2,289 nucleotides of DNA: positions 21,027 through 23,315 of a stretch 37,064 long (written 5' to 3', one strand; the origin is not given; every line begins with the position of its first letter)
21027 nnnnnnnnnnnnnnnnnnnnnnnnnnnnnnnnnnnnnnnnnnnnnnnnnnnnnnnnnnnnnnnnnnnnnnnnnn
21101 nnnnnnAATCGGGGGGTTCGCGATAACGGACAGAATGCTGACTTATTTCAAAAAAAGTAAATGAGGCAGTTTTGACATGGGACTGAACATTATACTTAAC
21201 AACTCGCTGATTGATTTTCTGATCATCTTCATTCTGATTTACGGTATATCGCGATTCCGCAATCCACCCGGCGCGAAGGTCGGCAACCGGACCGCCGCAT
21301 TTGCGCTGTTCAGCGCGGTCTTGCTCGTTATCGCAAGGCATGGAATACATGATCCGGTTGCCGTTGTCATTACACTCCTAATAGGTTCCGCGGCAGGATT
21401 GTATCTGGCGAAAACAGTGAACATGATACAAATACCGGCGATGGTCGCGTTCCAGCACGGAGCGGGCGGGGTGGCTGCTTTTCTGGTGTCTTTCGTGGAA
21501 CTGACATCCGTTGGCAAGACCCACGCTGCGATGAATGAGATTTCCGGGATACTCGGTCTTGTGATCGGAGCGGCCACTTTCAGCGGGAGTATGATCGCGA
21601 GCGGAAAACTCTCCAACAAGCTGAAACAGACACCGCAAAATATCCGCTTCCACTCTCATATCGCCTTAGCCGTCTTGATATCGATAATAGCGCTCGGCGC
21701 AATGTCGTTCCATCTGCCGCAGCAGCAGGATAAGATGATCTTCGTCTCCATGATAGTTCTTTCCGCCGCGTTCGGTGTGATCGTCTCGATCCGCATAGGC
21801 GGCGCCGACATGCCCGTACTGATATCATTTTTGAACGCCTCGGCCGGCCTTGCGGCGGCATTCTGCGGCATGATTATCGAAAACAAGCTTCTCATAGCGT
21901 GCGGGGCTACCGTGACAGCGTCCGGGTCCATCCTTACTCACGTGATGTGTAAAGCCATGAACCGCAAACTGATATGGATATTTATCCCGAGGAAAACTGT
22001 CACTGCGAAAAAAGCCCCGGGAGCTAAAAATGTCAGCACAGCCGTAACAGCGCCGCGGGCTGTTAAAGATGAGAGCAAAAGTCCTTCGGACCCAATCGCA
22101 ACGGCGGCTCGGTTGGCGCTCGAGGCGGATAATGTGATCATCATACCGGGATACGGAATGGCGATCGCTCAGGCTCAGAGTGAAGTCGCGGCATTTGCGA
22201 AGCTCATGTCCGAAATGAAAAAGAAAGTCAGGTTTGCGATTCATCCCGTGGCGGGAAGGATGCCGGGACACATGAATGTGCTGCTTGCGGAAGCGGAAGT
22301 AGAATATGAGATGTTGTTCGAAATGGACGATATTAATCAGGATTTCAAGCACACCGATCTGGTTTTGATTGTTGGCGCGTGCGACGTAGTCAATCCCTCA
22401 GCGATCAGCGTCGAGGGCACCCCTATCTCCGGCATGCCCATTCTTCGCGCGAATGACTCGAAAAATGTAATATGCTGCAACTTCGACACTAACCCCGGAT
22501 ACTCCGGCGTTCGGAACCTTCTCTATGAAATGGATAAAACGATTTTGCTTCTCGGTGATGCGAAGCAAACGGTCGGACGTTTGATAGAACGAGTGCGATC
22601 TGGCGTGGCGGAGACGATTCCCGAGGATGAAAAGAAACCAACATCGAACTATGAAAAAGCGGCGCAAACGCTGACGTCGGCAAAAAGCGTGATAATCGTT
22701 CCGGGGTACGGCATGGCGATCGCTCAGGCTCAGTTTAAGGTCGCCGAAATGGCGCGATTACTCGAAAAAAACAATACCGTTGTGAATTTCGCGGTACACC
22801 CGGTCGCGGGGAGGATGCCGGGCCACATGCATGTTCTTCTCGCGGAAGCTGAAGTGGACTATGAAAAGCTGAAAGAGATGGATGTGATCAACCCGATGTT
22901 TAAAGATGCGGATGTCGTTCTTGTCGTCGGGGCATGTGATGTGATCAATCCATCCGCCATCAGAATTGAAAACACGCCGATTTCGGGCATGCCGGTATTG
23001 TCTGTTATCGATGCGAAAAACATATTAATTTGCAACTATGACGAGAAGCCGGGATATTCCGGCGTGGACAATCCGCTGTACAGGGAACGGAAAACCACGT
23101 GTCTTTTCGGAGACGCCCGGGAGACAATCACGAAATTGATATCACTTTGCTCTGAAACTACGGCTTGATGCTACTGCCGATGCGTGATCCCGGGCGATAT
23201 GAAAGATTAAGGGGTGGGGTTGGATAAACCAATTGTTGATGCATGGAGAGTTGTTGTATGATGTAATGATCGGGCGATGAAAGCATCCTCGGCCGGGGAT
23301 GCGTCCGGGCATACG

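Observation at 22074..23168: PntB carries a tandem duplication of the NADP(H)-binding dIII domain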

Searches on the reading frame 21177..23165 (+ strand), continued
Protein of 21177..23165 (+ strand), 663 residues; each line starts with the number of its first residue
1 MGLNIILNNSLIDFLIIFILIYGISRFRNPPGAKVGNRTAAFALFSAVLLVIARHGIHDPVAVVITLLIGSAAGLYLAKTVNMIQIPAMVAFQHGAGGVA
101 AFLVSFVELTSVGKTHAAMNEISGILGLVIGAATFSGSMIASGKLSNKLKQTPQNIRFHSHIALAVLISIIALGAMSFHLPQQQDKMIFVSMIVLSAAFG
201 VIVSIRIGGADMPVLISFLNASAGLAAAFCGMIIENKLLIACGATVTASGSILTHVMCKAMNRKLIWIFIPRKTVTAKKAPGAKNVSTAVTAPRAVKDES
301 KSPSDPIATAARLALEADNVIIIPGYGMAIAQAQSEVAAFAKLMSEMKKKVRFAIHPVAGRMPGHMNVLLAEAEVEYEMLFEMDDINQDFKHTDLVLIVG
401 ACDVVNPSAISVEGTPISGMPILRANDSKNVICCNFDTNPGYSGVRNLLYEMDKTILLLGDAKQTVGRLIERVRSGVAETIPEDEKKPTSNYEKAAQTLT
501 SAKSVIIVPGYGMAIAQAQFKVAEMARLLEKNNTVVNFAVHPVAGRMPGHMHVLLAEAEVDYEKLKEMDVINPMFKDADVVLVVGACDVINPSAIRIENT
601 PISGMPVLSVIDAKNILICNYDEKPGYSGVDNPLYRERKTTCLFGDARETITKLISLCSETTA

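Call 54: predict_structure(alignment_id=A1)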
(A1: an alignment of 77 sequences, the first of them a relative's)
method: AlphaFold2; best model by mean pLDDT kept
length: 663 residues; sequences in the alignment: 77
mean_pLDDT: 78.6   pTM: 0.54
mean pLDDT of the five models: 78.6, 77.8, 76.9, 69.9, 65.9
residues with pLDDT >= 90: 208; 70-90: 301; 50-70: 107; < 50: 47
segments of 3 or more residues with pLDDT < 50: 273-303, 477-489
pLDDT, mean of each block of 10 residues (from residue 1): 69 82 69 72 78 71 79 75 69 87 91 74 93 94 73 68 93 89 80 96 78 82 93 84 83 77 69 41 26 26 69 96 80 85 95 79 63 78 87 93 74 65 90 76 69 86 87 66 32 91 95 80 95 94 67 81 88 95 89 77 83 93 67 87 87 91 65
secondary structure, 60 per line:
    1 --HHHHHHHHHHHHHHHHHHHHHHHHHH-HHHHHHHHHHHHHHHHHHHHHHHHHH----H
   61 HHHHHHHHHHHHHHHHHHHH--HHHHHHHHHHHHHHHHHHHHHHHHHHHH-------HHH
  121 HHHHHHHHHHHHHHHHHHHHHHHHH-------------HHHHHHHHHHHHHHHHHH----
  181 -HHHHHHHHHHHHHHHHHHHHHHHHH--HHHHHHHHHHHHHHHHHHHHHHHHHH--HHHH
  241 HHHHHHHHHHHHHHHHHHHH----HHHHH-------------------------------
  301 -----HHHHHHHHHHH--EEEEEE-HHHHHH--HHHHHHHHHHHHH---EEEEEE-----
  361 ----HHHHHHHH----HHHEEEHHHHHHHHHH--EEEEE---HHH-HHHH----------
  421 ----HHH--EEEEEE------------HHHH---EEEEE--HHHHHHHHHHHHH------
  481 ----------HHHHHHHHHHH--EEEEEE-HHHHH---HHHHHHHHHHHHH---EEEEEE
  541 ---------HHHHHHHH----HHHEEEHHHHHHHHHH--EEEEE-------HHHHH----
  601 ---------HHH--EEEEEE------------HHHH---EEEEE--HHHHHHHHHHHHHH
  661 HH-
elements in order: H3-28 H30-55 H60-80 H83-110 H118-145 H159-176 H182-206 H209-234 H237-260 H265-269 H306-316 E319-324 H326-331 H334-346 E350-355 H365-372 E380-382 H383-392 E395-399 H407-410 E430-435 H448-451 E455-459 H462-474 H491-501 E504-509 H511-515 H519-531 E535-540 H550-557 E565-567 H568-577 E580-584 H592-596 E615-620 H633-636 E640-644 H647-662
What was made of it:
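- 21993..22085 (+): Linker 1, residues 273-303, predicted disordered; it tethers dIII-1 to dII. pLDDT below 50 (call 54).
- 22086..22604 (+): dIII copy 1, residues 304-476. Motifs: GYGMA 325-329, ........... 356-366, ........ 400-407, PISGMP 416-421, loop E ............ 434-445. Alpha/beta pattern in the AF2 model (call 54).
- On PntB / PF02233: Nine long helices in the AF2 model (call 54).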

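Call 59: fold_search(model_id=the predicted structure, library=pdb)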
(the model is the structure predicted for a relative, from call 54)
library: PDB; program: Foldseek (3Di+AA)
matches with E <= 10: 1203; with E <= 0.001: 81
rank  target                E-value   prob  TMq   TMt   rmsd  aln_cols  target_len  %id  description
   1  9l76_A                4.2e-29  1.00  0.58  0.80   4.8       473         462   35  Structures and mechanism of the nicotinamide nucleotide transhydrogenase from E. coli (released 2026-01-07)
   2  4o9u_B                2.4e-28  1.00  0.35  0.50  16.1       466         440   35  Mechanism of transhydrogenase coupling proton translocation and hydride transfer (released 2015-01-28)
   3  4o9u_D                5.0e-27  1.00  0.57  0.84   4.4       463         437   35  Mechanism of transhydrogenase coupling proton translocation and hydride transfer (released 2015-01-28)
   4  6qti_A                8.1e-24  1.00  0.58  0.38   5.8       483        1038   33  Structure of ovine transhydrogenase in the presence of NADP+ in a "double face-down" conformation (released 2019-08-28)
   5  6s59_A                1.7e-22  1.00  0.54  0.35   6.6       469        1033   34  Structure of ovine transhydrogenase in the apo state (released 2019-08-28)
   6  1pno_B                1.1e-14  1.00  0.25  0.89   1.8       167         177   48  Crystal structure of R. rubrum transhydrogenase domain III bound to NADP (released 2003-11-11)
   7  2fsv_C                1.4e-14  1.00  0.24  0.91   1.6       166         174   48  Structure of transhydrogenase (dI.D135N.NAD+)2(dIII.E155W.NADP+)1 asymmetric complex (released 2006-02-28)
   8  4j16_C                1.6e-14  1.00  0.25  0.90   1.9       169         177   50  Crystal structure of Thermus thermophilus transhydrogenase heterotrimeric complex of the Alpha1 subunit dimer with the (released 2014-02-05)
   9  1pno_A                2.2e-14  1.00  0.25  0.90   1.1       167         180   48  Crystal structure of R. rubrum transhydrogenase domain III bound to NADP (released 2003-11-11)
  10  1xlt_F                2.7e-14  1.00  0.25  0.91   1.7       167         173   48  Crystal structure of Transhydrogenase [(domain I)2:domain III] heterotrimer complex (released 2005-04-05)
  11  1xlt_C                5.0e-14  1.00  0.25  0.91   1.7       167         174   48  Crystal structure of Transhydrogenase [(domain I)2:domain III] heterotrimer complex (released 2005-04-05)
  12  1d4o                  7.5e-14  1.00  0.25  0.89   2.1       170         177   48  CRYSTAL STRUCTURE OF TRANSHYDROGENASE DOMAIN III AT 1.2 ANGSTROMS RESOLUTION (released 2000-01-20)
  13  1hzz_C                1.4e-13  1.00  0.25  0.91   2.7       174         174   47  THE ASYMMETRIC COMPLEX OF THE TWO NUCLEOTIDE-BINDING COMPONENTS (DI, DIII) OF PROTON-TRANSLOCATING TRANSHYDROGENASE (released 2001-08-29)
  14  5uni_B                1.7e-13  1.00  0.34  0.80   3.7       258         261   34  Critical role of water molecules for proton translocation of the membrane-bound transhydrogenase (released 2017-05-10)
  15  4o9p_D                2.6e-13  1.00  0.34  0.79   3.7       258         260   33  Crystal structure of Thermus thermophilis transhydrogeanse domain II dimer SeMet derivative (released 2014-06-11)
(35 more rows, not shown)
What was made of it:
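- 21177..23168 (+): pntB, 663 aa: dII membrane domain plus two dIII domains. The AF2 model matches E. coli PntB 9l76_A with TMt 0.80 (calls 54, 59).
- Closest known: Three-polypeptide PntAA/PntAB/PntB transhydrogenases. Same: The model superposes on 4o9u_D with TMt 0.84 (call 59).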

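Call 60: find_encoding_contigs(protein=P0041, flank=6000, max_places=2)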
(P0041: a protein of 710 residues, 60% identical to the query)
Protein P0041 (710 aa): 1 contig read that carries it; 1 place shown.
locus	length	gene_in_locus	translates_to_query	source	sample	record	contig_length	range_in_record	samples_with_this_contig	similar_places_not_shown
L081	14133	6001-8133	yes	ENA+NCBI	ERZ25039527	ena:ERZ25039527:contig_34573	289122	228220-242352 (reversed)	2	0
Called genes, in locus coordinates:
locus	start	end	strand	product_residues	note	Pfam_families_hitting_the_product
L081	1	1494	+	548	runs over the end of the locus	PF07905:PucR, PF17853:GGDEF_2, PF13556:HTH_30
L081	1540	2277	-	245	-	PF00106:adh_short, PF08659:KR (weak), PF13561:adh_short_C2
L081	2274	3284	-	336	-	PF00144:Beta-lactamase (weak), PF13354:Beta-lactamase2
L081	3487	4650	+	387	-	PF05222:AlaDh_PNT_N, PF01262:AlaDh_PNT_C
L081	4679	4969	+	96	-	PF12769:PNTB_4TM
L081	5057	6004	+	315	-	PF02233:PNTB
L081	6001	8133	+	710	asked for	PF00205:TPP_enzyme_M (faint), PF02233:PNTB, PF26595:A_ENA (faint), PF02233:PNTB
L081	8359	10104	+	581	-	PF02730:AFOR_N, PF01314:AFOR_C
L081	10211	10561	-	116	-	-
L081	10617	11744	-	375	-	PF00877:NLPC_P60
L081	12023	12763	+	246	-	PF00230:MIP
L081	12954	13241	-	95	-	PF03150:CCP_MauG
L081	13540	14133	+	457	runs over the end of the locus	PF01171:ATP_bind_3, PF11734:TilS_C (weak)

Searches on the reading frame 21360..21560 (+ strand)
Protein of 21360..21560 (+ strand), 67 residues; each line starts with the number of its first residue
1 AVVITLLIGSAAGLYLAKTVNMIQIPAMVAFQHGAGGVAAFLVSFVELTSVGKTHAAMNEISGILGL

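Call 73: search_solved_structures(query=window:21360-21560:+, show_alignments=5, max_evalue=0.01)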
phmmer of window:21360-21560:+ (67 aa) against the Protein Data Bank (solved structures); distinct sequences matched with E-value up to 0.01: 5.
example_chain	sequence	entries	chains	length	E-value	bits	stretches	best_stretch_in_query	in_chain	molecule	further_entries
9l76_C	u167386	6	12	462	0.00025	24.5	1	2-46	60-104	NAD(P) transhydrogenase subunit beta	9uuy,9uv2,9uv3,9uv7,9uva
5uni_B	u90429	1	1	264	0.0027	21.2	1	2-51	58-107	NAD(P) transhydrogenase subunit beta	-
4o93_B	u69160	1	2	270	0.0028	21.2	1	2-51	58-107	NAD(P) transhydrogenase subunit beta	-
4o9p_D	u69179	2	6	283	0.003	21.1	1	2-51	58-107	NAD(P) transhydrogenase subunit beta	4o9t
4o9u_B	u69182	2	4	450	0.0068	20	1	2-51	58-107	NAD(P) transhydrogenase subunit beta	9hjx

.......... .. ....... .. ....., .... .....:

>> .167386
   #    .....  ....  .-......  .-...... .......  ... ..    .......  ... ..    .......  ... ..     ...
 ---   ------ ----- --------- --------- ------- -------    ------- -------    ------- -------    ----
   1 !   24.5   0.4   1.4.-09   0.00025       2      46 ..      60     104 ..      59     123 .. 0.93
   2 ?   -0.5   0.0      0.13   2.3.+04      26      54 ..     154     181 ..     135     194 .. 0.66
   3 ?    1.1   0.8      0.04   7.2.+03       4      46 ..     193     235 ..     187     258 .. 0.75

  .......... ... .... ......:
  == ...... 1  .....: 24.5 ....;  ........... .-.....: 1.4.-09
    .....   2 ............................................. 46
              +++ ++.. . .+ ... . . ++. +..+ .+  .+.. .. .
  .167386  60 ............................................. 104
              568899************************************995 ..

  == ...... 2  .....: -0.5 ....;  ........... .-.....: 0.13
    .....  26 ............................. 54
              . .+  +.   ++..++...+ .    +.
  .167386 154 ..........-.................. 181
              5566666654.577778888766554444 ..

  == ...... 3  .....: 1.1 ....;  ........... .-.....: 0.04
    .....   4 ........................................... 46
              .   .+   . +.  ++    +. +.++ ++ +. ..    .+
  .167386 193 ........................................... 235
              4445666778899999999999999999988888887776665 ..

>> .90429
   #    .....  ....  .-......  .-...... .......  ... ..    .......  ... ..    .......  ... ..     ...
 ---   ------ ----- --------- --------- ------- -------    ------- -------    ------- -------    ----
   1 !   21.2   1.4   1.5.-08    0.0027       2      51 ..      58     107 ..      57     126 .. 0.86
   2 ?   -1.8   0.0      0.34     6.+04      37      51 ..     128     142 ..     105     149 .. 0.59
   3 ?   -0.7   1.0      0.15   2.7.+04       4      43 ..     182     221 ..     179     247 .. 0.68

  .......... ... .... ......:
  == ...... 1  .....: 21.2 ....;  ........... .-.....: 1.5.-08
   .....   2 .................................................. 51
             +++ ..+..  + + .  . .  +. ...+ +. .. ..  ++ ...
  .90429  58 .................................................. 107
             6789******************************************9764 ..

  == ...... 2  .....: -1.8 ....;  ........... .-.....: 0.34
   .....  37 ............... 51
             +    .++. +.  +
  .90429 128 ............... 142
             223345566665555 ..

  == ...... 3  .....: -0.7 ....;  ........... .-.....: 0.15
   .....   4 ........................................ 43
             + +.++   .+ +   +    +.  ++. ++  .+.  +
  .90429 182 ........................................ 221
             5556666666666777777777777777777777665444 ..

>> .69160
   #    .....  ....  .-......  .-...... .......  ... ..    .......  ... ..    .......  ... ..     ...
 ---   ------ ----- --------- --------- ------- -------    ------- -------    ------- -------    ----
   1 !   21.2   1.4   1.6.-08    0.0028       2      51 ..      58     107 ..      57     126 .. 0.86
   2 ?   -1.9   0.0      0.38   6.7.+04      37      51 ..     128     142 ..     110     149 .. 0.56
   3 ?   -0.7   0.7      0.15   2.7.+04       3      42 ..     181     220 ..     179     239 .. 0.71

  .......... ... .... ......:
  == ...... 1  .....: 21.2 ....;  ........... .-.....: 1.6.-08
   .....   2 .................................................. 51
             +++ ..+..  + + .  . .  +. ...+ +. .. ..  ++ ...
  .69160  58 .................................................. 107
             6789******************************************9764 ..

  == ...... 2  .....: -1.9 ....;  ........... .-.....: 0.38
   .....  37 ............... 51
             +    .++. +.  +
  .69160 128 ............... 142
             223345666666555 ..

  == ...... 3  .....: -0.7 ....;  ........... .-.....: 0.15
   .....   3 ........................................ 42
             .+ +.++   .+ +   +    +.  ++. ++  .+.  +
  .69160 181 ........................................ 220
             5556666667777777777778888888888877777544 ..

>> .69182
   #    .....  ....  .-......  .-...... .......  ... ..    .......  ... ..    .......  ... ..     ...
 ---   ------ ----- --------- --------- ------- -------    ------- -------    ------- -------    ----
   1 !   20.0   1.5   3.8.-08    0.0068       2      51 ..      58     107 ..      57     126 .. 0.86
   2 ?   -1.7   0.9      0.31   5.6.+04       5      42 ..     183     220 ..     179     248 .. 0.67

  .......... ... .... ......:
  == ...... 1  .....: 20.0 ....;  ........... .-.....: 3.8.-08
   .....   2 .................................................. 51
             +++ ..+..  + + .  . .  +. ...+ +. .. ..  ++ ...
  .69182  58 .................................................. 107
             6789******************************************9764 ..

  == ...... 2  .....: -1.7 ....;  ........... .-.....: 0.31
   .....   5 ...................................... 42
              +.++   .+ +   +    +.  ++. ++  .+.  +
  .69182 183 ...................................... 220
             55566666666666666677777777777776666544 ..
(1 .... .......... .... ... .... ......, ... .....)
